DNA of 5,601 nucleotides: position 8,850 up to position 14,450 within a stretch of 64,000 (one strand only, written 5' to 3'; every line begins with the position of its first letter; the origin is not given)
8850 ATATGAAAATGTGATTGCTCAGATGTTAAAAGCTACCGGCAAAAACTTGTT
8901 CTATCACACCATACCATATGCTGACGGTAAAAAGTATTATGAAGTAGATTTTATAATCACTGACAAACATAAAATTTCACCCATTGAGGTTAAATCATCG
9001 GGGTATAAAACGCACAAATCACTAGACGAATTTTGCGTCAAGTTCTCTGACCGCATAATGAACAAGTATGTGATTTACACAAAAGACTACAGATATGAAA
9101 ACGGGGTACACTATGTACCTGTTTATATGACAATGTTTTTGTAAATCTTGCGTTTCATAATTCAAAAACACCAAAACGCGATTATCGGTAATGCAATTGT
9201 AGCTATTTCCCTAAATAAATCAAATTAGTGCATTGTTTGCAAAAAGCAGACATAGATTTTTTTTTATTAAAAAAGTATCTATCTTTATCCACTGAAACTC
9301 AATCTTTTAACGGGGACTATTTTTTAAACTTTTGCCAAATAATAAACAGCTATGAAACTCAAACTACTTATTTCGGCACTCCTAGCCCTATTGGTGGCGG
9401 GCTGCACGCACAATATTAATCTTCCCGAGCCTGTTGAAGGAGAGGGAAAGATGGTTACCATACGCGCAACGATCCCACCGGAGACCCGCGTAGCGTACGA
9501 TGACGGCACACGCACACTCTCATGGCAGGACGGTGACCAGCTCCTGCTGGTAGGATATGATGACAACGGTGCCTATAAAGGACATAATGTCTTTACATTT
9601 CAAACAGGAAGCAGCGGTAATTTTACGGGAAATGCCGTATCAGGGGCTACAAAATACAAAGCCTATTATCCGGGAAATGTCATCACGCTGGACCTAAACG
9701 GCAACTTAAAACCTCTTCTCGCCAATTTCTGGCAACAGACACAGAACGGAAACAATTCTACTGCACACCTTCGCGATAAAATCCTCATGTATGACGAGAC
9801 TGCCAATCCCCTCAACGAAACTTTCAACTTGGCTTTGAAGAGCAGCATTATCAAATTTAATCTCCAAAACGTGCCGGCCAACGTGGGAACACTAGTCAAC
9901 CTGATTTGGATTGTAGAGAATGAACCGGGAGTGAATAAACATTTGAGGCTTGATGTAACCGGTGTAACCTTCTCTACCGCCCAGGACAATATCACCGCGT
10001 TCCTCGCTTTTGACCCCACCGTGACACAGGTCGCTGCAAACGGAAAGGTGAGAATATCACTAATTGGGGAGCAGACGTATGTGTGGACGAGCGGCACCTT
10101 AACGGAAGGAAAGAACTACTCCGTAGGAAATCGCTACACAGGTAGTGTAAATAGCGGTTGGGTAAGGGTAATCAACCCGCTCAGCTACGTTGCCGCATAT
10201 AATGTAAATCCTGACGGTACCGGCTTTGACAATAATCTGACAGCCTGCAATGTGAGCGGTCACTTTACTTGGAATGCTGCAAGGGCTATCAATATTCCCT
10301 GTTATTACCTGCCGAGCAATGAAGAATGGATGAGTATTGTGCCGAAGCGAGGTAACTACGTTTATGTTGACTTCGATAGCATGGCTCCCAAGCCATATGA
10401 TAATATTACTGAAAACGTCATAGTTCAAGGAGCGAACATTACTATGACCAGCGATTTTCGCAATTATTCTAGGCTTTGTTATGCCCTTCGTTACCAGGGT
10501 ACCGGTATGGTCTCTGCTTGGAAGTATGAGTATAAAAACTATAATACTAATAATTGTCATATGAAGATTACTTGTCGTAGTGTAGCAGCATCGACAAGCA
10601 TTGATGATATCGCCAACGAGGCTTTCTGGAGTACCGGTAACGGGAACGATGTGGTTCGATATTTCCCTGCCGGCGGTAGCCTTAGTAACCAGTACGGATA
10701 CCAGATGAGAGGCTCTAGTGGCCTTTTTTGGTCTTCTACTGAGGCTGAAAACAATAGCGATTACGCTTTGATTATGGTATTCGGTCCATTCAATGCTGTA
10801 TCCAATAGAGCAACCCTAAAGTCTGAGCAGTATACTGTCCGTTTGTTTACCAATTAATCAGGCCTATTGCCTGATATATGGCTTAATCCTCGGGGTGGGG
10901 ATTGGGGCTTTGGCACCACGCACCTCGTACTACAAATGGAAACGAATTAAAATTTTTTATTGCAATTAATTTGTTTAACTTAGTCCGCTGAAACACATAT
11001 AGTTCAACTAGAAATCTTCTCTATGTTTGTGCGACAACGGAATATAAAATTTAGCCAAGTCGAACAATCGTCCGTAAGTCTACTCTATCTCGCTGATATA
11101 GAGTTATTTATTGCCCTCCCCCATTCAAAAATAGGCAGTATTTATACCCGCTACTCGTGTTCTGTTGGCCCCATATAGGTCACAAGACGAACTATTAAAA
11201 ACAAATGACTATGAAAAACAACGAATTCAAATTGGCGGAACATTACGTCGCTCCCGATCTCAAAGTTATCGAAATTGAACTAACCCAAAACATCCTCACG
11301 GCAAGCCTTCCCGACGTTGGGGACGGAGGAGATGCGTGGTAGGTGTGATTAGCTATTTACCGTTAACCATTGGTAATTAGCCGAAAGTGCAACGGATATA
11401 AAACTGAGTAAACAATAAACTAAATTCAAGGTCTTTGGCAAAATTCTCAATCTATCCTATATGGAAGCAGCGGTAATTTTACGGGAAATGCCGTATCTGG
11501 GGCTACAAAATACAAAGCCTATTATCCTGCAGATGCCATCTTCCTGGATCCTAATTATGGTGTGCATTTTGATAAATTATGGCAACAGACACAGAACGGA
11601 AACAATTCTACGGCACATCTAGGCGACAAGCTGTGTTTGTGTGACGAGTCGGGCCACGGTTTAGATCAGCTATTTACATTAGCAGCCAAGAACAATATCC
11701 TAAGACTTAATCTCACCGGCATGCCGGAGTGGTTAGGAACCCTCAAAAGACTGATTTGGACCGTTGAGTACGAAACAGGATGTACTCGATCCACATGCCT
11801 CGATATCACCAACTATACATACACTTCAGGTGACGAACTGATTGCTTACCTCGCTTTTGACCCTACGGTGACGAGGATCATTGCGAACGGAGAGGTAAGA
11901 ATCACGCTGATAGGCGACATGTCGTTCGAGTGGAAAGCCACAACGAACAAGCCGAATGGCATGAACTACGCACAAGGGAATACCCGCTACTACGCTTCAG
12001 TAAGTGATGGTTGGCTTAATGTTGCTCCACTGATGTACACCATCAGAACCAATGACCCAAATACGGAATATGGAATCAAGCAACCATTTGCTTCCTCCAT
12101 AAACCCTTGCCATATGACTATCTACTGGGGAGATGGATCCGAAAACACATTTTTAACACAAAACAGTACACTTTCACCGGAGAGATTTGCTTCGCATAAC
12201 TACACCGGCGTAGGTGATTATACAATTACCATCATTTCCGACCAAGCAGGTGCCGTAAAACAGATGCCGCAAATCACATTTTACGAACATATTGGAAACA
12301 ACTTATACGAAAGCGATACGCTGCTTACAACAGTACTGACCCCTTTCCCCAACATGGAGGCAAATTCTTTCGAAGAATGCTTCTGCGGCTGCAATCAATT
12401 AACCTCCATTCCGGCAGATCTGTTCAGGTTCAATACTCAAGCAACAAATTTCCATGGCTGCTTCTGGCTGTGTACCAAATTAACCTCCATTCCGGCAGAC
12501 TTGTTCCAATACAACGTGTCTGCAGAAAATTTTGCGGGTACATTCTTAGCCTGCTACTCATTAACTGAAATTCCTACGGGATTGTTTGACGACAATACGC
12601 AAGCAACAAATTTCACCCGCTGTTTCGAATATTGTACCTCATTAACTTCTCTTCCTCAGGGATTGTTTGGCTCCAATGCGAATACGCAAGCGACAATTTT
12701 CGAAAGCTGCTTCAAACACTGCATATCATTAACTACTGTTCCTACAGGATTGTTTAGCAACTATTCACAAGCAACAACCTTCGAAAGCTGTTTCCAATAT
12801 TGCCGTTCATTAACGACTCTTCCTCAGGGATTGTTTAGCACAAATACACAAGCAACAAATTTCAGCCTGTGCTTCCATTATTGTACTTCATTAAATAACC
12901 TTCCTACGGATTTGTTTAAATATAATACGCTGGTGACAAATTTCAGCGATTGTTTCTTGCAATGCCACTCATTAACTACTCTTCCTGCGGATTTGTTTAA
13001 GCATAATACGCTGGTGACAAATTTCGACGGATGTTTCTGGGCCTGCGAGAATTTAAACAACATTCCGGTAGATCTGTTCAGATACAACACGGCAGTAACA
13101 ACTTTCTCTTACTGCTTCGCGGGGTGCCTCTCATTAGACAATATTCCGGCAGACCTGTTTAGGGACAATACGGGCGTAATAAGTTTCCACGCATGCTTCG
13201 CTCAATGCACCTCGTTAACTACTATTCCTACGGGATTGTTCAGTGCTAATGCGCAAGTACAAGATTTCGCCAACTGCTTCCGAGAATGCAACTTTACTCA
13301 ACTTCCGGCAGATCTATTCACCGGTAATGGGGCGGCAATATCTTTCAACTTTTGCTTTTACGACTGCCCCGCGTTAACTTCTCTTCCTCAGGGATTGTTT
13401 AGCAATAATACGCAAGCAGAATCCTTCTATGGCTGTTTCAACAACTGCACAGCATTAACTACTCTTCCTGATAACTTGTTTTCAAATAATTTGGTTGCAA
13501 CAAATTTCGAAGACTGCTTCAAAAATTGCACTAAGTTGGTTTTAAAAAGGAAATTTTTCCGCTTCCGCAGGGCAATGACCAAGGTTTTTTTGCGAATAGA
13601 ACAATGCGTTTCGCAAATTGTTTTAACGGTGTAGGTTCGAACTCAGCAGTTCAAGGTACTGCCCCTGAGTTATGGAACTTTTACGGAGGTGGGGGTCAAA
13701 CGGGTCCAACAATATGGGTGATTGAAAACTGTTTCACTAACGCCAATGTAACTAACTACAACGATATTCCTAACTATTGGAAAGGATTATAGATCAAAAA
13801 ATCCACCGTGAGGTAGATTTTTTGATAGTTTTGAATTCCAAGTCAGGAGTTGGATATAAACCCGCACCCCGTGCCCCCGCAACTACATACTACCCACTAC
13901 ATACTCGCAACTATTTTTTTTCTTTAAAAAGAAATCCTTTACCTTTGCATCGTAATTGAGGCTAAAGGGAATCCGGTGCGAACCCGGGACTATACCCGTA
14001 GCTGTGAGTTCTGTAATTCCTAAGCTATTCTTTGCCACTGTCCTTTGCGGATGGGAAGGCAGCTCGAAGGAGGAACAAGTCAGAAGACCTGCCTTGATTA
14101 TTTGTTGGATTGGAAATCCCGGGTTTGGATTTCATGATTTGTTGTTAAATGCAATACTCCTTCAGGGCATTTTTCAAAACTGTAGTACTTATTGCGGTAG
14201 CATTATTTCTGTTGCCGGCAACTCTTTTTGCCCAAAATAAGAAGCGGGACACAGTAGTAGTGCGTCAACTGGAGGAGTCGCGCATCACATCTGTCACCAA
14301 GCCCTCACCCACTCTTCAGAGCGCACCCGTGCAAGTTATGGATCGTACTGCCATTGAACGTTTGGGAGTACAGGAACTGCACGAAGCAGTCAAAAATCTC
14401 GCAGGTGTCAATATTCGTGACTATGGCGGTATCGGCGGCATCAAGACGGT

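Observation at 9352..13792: Expressed lipoprotein gene followed by a promoterless 5'-truncated paralog with a different C-terminal module: possible cassette or recombination locus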

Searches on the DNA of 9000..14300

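Call 60: search_rna_families(source=window, start=9000, end=14300, threshold=gathering)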
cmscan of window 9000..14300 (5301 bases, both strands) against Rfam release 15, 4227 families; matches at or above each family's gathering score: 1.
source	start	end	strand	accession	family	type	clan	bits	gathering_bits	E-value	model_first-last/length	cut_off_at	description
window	13942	14110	+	RF00174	Cobalamin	Cis-reg; riboswitch;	CL00101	89.6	31.5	6.7e-22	1-189/189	no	Cobalamin riboswitch aptamer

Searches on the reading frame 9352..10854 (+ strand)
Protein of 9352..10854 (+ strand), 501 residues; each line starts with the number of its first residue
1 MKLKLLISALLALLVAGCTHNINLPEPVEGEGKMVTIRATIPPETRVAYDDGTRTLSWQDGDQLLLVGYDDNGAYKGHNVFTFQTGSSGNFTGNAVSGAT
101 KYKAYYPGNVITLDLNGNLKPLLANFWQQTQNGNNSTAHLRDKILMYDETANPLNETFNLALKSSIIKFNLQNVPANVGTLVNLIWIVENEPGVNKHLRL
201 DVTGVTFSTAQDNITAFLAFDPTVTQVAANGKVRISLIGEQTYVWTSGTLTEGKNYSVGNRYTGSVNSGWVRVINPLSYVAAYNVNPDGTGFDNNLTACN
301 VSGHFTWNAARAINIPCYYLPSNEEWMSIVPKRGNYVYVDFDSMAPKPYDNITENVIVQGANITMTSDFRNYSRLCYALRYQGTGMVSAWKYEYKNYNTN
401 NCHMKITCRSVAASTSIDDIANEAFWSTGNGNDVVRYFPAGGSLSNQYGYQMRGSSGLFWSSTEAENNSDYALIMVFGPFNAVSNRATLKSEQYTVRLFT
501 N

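Call 5: search_protein_families(library=pfam, proteins=[window:9352-10854:+], max_evalue=0.01)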
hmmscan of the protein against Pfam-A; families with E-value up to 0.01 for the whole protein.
window:9352-10854:+ (501 aa): 0 families

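Call 6: search_protein_families(library=ncbifam, proteins=[window:9352-10854:+], max_evalue=0.01)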
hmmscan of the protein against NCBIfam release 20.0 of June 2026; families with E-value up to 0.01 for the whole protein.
window:9352-10854:+ (501 aa): 3 families
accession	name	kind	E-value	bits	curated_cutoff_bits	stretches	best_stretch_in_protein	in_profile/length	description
TIGR02145.1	Fib_succ_major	domain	0.00029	21.6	41.65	0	425-498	100-173/176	FISUMP domain-containing protein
NF038381.1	phage_DpoZ_2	exception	0.0051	15.1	350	0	237-297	59-119/754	aminoadenine-incorporating DNA polymerase DpoZ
TIGR02294.1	nickel_nikA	equivalog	0.0053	15.3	393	1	114-149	43-78/501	nickel ABC transporter substrate-binding protein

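Call 17: find_encoding_contigs(protein=window:9352-10854:+, flank=8000, max_places=8)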
Protein window:9352-10854:+ (501 aa): 12 contigs read that carry it; 8 places shown.
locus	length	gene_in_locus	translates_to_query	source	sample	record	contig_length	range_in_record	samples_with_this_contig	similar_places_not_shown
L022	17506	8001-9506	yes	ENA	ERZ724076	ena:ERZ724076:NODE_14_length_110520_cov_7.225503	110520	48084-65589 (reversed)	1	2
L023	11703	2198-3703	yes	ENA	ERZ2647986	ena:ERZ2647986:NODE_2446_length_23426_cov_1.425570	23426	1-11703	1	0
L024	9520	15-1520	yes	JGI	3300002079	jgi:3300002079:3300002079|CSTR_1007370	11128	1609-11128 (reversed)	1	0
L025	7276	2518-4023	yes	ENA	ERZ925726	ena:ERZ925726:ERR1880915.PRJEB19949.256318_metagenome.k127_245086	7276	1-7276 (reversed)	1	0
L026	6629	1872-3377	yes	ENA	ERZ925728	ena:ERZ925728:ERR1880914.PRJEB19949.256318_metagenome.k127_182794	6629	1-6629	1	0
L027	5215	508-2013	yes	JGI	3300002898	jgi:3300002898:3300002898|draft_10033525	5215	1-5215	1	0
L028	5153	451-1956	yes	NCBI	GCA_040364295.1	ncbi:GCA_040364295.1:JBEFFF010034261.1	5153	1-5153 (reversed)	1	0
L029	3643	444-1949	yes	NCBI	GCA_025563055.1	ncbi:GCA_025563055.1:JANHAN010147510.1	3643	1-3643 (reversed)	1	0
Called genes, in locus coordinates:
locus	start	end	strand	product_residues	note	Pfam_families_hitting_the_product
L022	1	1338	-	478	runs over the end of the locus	PF13004:BACON, PF09471:Peptidase_M64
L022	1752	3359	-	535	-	PF00595:PDZ (weak), PF13180:PDZ_2, PF17820:PDZ_6, PF03572:Peptidase_S41, PF28547:CHD_PDZ-protease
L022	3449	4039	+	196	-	PF01725:Ham1p_like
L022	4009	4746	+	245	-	PF11967:RecO_N, PF02565:RecO_C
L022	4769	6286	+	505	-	PF03321:GH3, PF23571:GH3_M, PF23572:GH3_C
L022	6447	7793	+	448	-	PF13173:AAA_14, PF13635:DUF4143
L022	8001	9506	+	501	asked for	PF26707:DUF8237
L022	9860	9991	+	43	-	-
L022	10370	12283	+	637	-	-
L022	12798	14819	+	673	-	PF07715:Plug, PF00593:TonB_dep_Rec_b-barrel, PF14905:OMP_b-brl_3 (weak)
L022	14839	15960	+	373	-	PF16819:DUF5074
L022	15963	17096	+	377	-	PF01497:Peripla_BP_2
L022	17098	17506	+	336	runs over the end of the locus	PF01032:FecCD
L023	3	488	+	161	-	?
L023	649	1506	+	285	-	PF13173:AAA_14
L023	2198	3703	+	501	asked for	PF26707:DUF8237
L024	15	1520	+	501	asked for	PF26707:DUF8237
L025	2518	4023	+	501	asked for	PF26707:DUF8237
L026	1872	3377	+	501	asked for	PF26707:DUF8237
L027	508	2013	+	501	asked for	PF26707:DUF8237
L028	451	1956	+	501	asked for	PF26707:DUF8237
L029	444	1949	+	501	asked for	PF26707:DUF8237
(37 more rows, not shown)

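Call 27: find_related_loci(query=window:9352-10854:+, collection=genome_contigs, flank=8000)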
Query window:9352-10854:+ (501 aa) in genome_contigs; peptide patterns used: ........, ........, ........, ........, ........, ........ (x = any residue, [..] = any of these).
21 stretches matched a pattern; 7 encode a relative of the query (tblastn E <= 1e-3); 7 distinct loci.
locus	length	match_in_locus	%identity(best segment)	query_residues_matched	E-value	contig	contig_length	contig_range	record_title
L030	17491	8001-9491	46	1-501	3e-111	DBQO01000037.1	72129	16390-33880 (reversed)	MAG TPA_asm: Bacteroidales bacterium UBA1392 UBA1392_contig_4168, whole genome shotgun sequence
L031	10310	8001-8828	51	1-271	3e-78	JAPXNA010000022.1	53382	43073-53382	MAG: Fermentimonas sp. isolate binned_ad_5.74 NODE_579_length_53382_cov_8.407060, whole genome shotgun sequence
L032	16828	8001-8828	51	1-271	2e-76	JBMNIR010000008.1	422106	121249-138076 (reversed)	MAG: Fermentimonas sp. isolate SBF912LR0HQ0186 contig_49767, whole genome shotgun sequence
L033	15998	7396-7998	36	276-465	2e-27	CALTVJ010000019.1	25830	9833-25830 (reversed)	MAG: uncultured Porphyromonas sp. isolate RxaearOaYr_bin.43.MAG genome assembly, contig: NODE_757_length_25830_cov_13.67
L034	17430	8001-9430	59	17-499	2e-89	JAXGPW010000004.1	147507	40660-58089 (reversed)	MAG: Bacteroidales bacterium isolate AnMBR.bin311 bin311_4, whole genome shotgun sequence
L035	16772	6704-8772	30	276-501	8e-21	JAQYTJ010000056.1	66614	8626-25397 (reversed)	MAG: Bacteroidales bacterium isolate SUG2176 k141_83754, whole genome shotgun sequence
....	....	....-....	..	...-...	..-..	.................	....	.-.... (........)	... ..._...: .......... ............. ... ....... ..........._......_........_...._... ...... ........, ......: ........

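Call 65: list_cluster_members(proteins=[window:9352-10854:+, L021:2641-4137:+])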
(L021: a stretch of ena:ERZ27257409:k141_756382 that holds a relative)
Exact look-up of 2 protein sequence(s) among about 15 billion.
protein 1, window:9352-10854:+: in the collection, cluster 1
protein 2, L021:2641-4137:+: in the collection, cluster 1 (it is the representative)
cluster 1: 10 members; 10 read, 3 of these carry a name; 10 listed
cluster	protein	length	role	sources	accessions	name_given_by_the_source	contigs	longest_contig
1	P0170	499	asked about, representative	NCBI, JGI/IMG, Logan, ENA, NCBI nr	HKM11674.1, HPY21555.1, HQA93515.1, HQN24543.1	MAG TPA: hypothetical protein PL115_00870 [Bacteroidales bacterium] | hypothetical protein | hypothetical protein [Bacteroidales bacterium]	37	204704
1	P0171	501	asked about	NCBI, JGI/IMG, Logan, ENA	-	-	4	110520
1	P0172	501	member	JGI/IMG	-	-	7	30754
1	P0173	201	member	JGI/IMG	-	hypothetical protein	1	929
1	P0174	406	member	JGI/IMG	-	hypothetical protein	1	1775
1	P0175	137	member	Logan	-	-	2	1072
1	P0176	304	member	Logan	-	-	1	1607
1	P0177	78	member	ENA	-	-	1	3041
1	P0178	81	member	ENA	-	-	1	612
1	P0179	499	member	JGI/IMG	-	-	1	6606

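Call 67: find_encoding_contigs(protein=P0172, flank=6000, max_places=6)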
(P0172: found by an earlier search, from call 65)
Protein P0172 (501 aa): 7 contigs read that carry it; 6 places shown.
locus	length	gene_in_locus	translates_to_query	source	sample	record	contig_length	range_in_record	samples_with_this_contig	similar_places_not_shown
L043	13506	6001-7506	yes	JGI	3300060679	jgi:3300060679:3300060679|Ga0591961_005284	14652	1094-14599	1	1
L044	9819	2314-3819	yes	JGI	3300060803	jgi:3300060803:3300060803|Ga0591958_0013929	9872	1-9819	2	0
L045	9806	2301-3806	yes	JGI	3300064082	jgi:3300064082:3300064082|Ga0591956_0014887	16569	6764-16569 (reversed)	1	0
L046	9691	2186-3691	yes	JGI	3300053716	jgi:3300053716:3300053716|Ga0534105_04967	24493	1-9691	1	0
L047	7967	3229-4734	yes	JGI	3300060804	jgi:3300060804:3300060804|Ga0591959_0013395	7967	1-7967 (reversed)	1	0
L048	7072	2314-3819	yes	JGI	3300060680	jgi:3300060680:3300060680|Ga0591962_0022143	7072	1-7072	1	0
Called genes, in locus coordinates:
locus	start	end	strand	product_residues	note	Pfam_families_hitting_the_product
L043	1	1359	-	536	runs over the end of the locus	PF00595:PDZ (weak), PF13180:PDZ_2, PF17820:PDZ_6, PF03572:Peptidase_S41, PF28547:CHD_PDZ-protease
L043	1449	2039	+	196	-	PF01725:Ham1p_like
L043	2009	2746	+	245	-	PF11967:RecO_N, PF02565:RecO_C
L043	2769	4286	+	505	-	PF03321:GH3, PF23571:GH3_M, PF23572:GH3_C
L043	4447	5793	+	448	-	PF13173:AAA_14, PF13635:DUF4143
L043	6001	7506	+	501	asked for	PF26707:DUF8237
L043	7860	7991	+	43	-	-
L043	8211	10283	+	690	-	-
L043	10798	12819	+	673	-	PF07715:Plug, PF00593:TonB_dep_Rec_b-barrel, PF14905:OMP_b-brl_3 (weak)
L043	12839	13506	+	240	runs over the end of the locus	?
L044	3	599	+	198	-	?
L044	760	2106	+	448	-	PF13173:AAA_14, PF13635:DUF4143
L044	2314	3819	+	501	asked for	PF26707:DUF8237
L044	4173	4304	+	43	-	-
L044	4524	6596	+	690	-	-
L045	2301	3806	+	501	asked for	PF26707:DUF8237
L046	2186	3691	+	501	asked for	PF26707:DUF8237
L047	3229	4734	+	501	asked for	PF26707:DUF8237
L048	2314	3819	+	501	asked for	PF26707:DUF8237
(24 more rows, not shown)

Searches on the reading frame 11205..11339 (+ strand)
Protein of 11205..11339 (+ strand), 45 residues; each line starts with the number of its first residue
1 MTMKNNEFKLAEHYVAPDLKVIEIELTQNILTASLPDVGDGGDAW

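Call 5: search_protein_families(library=pfam, proteins=[window:11205-11339:+], max_evalue=0.01)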
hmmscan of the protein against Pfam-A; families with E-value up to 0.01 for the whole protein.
window:11205-11339:+ (45 aa): 0 families

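Call 6: search_protein_families(library=ncbifam, proteins=[window:11205-11339:+], max_evalue=0.01)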
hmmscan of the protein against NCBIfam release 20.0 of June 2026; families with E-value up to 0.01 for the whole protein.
window:11205-11339:+ (45 aa): 0 families

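Call 40: find_homologous_proteins(query=window:11205-11339:+, max_evalue=0.01)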
Query window:11205-11339:+ (45 aa): 37 proteins with E <= 0.01 among 39 candidates.
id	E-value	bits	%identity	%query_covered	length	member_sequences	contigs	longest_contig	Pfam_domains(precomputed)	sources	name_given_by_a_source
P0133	8.1e-22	92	98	100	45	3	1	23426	-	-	-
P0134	9.3e-16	74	82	100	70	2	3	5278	-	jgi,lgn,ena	-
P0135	1.5e-15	73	80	100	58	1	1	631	-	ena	-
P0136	1.8e-15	73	84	96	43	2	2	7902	-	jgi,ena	-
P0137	1.8e-15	73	84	96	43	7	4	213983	-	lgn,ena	-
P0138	3.2e-15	72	81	96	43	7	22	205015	-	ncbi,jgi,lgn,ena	jgi:hypothetical protein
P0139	5.0e-15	71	81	96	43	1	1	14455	-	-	-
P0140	6.7e-15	71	81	96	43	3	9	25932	-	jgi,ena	jgi:hypothetical protein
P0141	6.7e-15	71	81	96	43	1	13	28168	-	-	-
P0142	7.9e-15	71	78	100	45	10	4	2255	-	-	-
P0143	2.2e-14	69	81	96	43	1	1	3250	-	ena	-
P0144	2.5e-14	69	79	96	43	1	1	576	-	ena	-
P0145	2.8e-14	69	81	96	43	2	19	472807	-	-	-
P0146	3.5e-14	69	79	96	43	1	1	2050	-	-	-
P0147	3.5e-14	69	79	96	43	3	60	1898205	-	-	-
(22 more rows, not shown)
